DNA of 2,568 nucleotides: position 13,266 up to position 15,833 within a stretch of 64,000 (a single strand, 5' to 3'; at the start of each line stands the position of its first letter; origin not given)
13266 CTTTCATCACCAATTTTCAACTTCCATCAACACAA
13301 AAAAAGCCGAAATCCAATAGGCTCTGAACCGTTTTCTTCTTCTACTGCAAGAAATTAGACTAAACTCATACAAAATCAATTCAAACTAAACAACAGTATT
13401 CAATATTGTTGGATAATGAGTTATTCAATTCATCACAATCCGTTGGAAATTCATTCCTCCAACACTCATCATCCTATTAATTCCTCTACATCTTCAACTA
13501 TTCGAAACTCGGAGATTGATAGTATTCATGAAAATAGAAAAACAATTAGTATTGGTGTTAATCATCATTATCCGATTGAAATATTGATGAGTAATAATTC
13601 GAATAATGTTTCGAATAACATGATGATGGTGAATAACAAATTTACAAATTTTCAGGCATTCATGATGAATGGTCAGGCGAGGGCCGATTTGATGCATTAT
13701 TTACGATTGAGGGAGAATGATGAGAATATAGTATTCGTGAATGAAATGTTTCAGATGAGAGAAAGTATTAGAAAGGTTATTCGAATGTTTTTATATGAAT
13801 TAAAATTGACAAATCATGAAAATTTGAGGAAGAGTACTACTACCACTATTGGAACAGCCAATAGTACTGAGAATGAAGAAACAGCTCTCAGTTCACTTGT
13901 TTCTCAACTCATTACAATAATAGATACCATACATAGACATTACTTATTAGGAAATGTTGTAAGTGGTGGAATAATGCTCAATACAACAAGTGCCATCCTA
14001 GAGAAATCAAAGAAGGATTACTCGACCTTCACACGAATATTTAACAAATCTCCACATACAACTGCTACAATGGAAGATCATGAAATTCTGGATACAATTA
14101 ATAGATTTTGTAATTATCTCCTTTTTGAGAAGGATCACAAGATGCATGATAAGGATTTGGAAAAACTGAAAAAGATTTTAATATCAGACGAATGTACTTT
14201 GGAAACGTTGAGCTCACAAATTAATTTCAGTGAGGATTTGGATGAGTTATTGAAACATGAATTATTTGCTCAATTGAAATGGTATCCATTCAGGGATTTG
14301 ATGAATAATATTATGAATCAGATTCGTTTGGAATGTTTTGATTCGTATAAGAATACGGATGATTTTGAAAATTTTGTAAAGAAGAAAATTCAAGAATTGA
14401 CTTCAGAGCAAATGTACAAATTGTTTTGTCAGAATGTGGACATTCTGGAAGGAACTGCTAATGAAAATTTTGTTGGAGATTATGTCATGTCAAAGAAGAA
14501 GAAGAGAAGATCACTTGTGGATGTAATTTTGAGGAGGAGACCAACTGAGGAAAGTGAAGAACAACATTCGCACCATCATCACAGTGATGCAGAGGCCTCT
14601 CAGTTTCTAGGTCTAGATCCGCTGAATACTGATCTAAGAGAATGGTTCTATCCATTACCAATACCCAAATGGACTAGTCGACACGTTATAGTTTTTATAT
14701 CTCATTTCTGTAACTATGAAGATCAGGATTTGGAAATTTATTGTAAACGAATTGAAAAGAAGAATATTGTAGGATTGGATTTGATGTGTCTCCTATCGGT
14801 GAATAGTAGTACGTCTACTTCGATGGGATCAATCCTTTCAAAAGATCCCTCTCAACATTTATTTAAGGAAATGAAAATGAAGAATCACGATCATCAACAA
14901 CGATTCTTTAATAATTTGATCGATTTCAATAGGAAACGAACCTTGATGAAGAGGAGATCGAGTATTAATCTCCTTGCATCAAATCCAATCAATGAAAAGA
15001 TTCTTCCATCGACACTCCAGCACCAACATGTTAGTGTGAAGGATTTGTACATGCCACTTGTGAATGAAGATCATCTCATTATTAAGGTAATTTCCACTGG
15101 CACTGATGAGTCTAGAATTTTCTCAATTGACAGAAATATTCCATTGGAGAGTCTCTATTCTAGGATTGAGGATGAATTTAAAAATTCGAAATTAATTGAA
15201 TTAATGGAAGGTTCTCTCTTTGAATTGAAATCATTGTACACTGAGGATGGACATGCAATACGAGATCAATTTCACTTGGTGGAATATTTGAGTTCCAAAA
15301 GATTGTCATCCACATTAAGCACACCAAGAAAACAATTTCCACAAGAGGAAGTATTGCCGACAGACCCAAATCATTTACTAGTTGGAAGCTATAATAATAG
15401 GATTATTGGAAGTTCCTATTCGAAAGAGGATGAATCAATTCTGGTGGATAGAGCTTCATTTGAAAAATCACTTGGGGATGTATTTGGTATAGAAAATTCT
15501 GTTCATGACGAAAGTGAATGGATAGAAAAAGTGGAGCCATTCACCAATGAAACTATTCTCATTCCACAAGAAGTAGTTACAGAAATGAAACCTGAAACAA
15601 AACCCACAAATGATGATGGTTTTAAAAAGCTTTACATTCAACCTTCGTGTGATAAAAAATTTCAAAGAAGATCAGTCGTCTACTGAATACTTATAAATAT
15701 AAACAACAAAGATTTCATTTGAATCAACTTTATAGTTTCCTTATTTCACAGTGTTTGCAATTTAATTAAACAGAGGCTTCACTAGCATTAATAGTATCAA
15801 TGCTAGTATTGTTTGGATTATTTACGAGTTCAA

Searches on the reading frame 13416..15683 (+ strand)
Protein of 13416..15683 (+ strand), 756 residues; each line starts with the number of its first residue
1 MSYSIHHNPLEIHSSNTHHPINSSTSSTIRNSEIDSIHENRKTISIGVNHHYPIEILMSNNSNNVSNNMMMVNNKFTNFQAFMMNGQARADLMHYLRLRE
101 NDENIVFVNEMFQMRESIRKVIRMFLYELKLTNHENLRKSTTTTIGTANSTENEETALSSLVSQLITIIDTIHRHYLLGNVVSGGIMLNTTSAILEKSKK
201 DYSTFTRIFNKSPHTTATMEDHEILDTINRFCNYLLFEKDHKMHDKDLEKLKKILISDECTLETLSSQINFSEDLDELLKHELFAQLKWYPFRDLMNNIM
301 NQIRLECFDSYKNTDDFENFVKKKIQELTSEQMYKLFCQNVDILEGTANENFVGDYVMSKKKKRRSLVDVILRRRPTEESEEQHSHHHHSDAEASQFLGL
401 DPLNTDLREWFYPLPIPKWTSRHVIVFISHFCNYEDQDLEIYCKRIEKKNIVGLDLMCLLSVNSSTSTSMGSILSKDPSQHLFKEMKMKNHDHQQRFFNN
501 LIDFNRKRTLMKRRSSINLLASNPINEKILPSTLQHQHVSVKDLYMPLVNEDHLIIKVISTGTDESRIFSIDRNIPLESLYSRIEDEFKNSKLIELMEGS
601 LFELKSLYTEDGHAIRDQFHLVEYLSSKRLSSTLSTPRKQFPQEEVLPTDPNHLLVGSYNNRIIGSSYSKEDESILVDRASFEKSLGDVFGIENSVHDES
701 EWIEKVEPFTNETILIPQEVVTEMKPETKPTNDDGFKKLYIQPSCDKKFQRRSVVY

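Call 12: list_cluster_members(proteins=[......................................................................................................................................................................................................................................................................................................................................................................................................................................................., window:13416-15683:+, window:2733-4946:+, window:15769-17619:-, window:24812-26452:+, window:26636-28210:+, window:28879-31107:+, window:31832-36547:+, window:37314-38582:-, window:46417-52977:-])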
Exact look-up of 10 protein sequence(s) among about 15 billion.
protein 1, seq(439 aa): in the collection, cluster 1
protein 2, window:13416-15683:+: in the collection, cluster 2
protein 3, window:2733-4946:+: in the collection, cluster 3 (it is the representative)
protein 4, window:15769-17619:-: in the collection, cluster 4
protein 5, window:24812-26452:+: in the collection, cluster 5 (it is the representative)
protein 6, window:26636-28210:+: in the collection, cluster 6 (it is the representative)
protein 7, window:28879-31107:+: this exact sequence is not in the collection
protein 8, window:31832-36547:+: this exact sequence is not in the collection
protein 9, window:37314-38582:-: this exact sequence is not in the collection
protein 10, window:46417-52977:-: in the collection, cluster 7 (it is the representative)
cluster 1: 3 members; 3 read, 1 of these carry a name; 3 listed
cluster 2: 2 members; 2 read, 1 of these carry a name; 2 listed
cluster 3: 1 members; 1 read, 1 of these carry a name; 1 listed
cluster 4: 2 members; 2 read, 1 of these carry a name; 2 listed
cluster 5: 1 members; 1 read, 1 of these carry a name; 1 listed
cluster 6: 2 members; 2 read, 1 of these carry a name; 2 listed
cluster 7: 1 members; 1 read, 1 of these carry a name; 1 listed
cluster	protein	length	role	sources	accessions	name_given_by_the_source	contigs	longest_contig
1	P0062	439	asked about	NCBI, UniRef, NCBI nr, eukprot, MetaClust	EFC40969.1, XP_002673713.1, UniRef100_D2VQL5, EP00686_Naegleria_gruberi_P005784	alpha-tubulin [Naegleria gruberi] | Alpha-tubulin n=1 Tax=Naegleria gruberi TaxID=5762 RepID=D2VQL5_NAEGR | XP_002673713.1 alpha-tubulin [Naegleria gruberi]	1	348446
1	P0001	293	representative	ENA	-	-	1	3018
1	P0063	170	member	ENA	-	-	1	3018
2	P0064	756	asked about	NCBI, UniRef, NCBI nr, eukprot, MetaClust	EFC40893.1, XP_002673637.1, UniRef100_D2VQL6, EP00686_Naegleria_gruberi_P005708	predicted protein [Naegleria gruberi] | Predicted protein n=1 Tax=Naegleria gruberi TaxID=5762 RepID=D2VQL6_NAEGR | uncharacterized protein NAEGRDRAFT_51485 [Naegleria gruberi]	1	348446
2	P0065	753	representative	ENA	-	-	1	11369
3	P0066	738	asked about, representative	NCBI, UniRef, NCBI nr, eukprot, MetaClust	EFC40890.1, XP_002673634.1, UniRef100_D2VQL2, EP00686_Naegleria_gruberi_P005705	predicted protein [Naegleria gruberi] | Predicted protein n=1 Tax=Naegleria gruberi TaxID=5762 RepID=D2VQL2_NAEGR | uncharacterized protein NAEGRDRAFT_58948 [Naegleria gruberi]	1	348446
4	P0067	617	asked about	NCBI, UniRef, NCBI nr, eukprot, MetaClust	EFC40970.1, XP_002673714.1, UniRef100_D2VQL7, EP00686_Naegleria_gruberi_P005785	hypothetical protein NAEGRDRAFT_71270 [Naegleria gruberi] | UNC93-like protein MFSD11 n=1 Tax=Naegleria gruberi TaxID=5762 RepID=D2VQL7_NAEGR | uncharacterized protein NAEGRDRAFT_71270 [Naegleria gruberi]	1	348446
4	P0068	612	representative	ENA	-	-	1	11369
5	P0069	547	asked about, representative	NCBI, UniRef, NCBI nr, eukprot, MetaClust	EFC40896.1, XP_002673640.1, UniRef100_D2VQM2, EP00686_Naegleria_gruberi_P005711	predicted protein [Naegleria gruberi] | Predicted protein n=1 Tax=Naegleria gruberi TaxID=5762 RepID=D2VQM2_NAEGR | uncharacterized protein NAEGRDRAFT_71275 [Naegleria gruberi]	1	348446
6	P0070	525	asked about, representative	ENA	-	-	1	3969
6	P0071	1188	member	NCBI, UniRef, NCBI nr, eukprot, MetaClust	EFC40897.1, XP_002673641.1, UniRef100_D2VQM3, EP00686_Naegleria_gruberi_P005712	predicted protein [Naegleria gruberi] | Predicted protein n=1 Tax=Naegleria gruberi TaxID=5762 RepID=D2VQM3_NAEGR | uncharacterized protein NAEGRDRAFT_51489 [Naegleria gruberi]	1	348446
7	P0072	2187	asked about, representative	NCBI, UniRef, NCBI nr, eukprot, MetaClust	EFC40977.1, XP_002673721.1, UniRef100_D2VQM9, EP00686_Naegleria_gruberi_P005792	hypothetical protein NAEGRDRAFT_80886 [Naegleria gruberi] | Uncharacterized protein n=1 Tax=Naegleria gruberi TaxID=5762 RepID=D2VQM9_NAEGR | uncharacterized protein NAEGRDRAFT_80886 [Naegleria gruberi]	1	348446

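Call 35: search_protein_representatives(protein=P0062)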
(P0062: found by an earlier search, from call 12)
Query: 439 residues. Proteins with E-value up to 0.001 (for the whole library): 5657; up to 1e-10: 2016; up to 1e-30: 326. The best 150 are listed.
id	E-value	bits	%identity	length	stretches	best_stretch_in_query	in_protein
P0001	4.4e-175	598.9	98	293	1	160-439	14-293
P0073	5.1e-87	308.8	31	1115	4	68-436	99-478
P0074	2.2e-77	277.1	34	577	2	2-436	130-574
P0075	1.8e-68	247.8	33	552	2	59-429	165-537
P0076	1.3e-63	231.7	35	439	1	1-437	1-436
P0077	2.3e-56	207.9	29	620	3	50-426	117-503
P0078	7.0e-56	206.3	32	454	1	3-427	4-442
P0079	1.5e-55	205.2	33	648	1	3-438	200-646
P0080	2.4e-55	204.5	32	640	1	3-435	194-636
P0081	4.6e-55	203.6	32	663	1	1-438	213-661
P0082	2.0e-54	201.5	32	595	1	1-429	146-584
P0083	2.1e-54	201.4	32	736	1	3-437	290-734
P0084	4.0e-54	200.5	32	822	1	1-436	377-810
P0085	8.8e-54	199.4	32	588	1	1-425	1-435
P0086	5.6e-53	196.7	30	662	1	1-432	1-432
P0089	7.9e-51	189.6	32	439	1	3-427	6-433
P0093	7.2e-50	186.5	35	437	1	1-406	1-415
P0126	1.4e-44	169.1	33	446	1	1-425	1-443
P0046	3.9e-44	167.6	31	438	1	1-439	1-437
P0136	8.5e-44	166.5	32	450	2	1-281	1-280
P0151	5.5e-42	160.5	35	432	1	1-432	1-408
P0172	3.9e-40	154.4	31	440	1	3-409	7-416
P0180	1.3e-39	152.7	30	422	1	1-405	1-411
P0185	2.7e-39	151.6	29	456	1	2-410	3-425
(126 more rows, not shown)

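Call 39: list_cluster_members(proteins=[P0093, P0076, P0151, P0126, P0172, P0180, P0089, P0185, P0136, P0046])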
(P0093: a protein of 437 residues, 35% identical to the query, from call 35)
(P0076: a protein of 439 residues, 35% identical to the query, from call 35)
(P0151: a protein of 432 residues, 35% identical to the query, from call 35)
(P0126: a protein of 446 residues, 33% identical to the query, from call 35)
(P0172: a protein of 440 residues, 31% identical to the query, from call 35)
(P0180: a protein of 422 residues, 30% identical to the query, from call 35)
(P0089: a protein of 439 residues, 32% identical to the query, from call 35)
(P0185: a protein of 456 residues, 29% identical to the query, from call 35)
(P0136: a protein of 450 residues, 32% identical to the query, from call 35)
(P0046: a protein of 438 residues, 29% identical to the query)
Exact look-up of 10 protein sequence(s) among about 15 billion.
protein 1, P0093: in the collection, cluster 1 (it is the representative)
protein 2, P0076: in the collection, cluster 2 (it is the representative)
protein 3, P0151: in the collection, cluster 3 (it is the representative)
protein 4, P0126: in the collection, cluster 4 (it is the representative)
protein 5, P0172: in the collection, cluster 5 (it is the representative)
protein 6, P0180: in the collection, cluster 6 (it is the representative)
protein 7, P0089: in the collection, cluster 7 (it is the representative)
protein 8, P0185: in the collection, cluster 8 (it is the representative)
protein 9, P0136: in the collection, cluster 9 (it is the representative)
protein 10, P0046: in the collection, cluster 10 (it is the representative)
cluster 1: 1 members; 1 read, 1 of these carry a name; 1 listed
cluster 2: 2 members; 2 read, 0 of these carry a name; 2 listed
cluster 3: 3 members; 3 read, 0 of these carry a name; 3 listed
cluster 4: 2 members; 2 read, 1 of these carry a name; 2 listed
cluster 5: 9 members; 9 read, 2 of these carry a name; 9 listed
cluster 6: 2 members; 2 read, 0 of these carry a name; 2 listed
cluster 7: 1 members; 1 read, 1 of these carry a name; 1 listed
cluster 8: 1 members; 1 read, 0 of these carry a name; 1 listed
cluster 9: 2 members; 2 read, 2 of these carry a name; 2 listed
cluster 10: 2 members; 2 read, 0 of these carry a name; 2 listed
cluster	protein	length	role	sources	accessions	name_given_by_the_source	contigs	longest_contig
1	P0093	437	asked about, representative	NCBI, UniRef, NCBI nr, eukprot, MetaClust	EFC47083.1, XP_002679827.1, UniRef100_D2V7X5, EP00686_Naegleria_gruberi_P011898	alpha-tubulin [Naegleria gruberi] | Alpha-tubulin n=1 Tax=Naegleria gruberi TaxID=5762 RepID=D2V7X5_NAEGR | LOW QUALITY PROTEIN: alpha-tubulin [Naegleria gruberi]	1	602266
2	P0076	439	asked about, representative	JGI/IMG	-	-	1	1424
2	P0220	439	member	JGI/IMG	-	-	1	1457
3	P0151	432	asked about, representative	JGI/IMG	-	-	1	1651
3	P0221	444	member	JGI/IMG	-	-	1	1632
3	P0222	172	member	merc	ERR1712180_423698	-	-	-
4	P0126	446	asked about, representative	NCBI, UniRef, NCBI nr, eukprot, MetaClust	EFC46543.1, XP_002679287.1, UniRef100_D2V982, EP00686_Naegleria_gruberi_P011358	alpha-tubulin [Naegleria gruberi] | Tubulin alpha chain n=1 Tax=Naegleria gruberi TaxID=5762 RepID=D2V982_NAEGR | XP_002679287.1 alpha-tubulin [Naegleria gruberi]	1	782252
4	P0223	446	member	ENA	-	-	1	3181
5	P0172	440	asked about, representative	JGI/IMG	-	tubulin alpha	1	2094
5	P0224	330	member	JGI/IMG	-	hypothetical protein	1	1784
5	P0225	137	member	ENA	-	-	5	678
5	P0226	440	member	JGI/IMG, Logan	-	-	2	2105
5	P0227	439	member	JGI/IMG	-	-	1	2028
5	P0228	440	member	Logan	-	-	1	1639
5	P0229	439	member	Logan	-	-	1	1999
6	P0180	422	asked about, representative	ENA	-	-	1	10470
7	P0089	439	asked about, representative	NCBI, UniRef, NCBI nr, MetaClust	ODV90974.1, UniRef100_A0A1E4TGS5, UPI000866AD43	hypothetical protein CANCADRAFT_31774 [Tortispora caseinolytica NRRL Y-17796] | Tubulin alpha chain n=1 Tax=Tortispora caseinolytica NRRL Y-17796 TaxID=767744 ... | status=active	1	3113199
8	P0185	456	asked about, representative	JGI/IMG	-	-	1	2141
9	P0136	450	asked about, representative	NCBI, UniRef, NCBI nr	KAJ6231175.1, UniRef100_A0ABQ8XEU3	hypothetical protein M0813_06121 [Anaeramoeba flamelloides] | Tubulin/FtsZ GTPase domain-containing protein n=1 Tax=Anaeramoeba flamelloides ...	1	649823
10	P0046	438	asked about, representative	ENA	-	-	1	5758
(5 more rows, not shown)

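Call 42: predict_structure(alignment_id=A1)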
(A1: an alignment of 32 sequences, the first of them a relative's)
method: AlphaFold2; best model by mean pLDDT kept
length: 439 residues; sequences in the alignment: 32
mean_pLDDT: 87.2   pTM: 0.90
mean pLDDT of the five models: 87.2, 86.3, 86.2, 85.1, 83.5
residues with pLDDT >= 90: 246; 70-90: 153; 50-70: 39; < 50: 1
segments of 3 or more residues with pLDDT < 50: none
pLDDT, mean of each block of 10 residues (from residue 1): 92 94 91 82 66 93 95 79 85 90 91 93 94 94 91 92 91 72 87 92 93 90 92 93 73 89 94 75 86 92 92 81 86 79 80 71 89 93 90 89 92 94 88 66
secondary structure, 60 per line:
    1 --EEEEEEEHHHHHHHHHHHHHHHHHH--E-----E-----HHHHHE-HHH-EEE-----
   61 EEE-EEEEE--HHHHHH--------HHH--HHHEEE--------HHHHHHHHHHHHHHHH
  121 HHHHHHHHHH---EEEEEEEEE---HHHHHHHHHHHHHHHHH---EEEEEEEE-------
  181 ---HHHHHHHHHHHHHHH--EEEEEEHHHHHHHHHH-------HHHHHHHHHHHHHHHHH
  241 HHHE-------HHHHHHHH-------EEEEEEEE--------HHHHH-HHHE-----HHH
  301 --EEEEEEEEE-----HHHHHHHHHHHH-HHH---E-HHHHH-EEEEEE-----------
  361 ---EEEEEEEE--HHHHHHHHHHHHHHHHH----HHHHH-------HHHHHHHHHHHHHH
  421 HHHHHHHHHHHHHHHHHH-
elements in order: E3-9 H10-27 H42-46 E53-55 E61-63 E65-69 H72-77 E94-96 H105-130 E134-142 H146-162 E166-173 H184-198 E201-206 H207-216 H224-243 H252-259 E267-274 H283-287 E303-311 H317-328 H338-342 E344-349 E364-371 H374-390 H395-399 H407-438

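Call 47: fold_search(model_id=the predicted structure, library=pdb)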
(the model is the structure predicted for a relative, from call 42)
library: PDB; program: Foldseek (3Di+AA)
matches with E <= 10: 1545; with E <= 0.001: 1110
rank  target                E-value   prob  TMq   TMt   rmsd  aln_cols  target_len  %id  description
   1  9rpd_A                2.0e-42  1.00  0.89  0.89   3.1       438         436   31  D. melanogaster Augmin TII N-clamp (GST-fusion) bound to a microtubule, well-defined subset of particles (released 2025-08-27)
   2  3ryh_A                2.1e-42  1.00  0.89  0.89   3.2       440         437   31  GMPCPP-Tubulin: RB3 Stathmin-like domain complex (released 2011-10-05)
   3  6th4_C                2.4e-42  1.00  0.88  0.89   2.8       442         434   31  Tubulin-inhibitor complex (released 2021-12-01)
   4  3ryh_C                2.6e-42  1.00  0.88  0.90   2.8       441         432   31  GMPCPP-Tubulin: RB3 Stathmin-like domain complex (released 2011-10-05)
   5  6b0c_C                3.4e-42  1.00  0.91  0.90   2.2       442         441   30  KLP10A-AMPPNP in complex with curved tubulin and a microtubule (released 2018-05-02)
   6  6tis_C                3.6e-42  1.00  0.89  0.91   2.7       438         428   30  DROSOPHILA GDP-TUBULIN (released 2021-01-27)
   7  6mzg_C                6.1e-42  1.00  0.88  0.89   2.8       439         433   30  Structural Basis of Tubulin Recruitment and Assembly by Microtubule Polymerases with Tumor Overexpressed Gene (TOG) Do (released 2018-11-28)
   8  5lxs_A                6.1e-42  1.00  0.87  0.88   3.5       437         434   31  Tubulin-KS-1-199-32 complex (released 2017-09-20)
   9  9r4y_B                6.5e-42  1.00  0.89  0.92   2.7       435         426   28  15 protofilament P. falciparum GMPCPP microtubule (released 2026-03-11)
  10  7q1f_A                6.5e-42  1.00  0.88  0.90   3.1       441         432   31  CPAP:TUBULIN:IE5 ALPHAREP COMPLEX (released 2022-04-20)
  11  4o2b_A                6.5e-42  1.00  0.87  0.87   3.4       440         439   31  Tubulin-Colchicine complex (released 2014-03-05)
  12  3ryi_C                7.3e-42  1.00  0.88  0.90   2.4       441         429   31  GDP-Tubulin: rb3 stathmin-like domain complex (released 2011-10-05)
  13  6th4_A                7.8e-42  1.00  0.88  0.90   2.7       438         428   31  Tubulin-inhibitor complex (released 2021-12-01)
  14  6xer_A                7.8e-42  1.00  0.88  0.90   2.8       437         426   31  Tubulin-RB3_SLD in complex with colchicine (released 2021-08-25)
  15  6tiz_C                8.8e-42  1.00  0.89  0.91   2.8       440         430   30  DROSOPHILA GDP-TUBULIN Y222F MUTANT (released 2021-01-27)
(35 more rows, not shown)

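Call 64: search_protein_families(library=pfam, proteins=[window:13416-15683:+], max_evalue=0.00001)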
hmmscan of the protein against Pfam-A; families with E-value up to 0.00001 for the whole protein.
window:13416-15683:+ (756 aa): 0 families
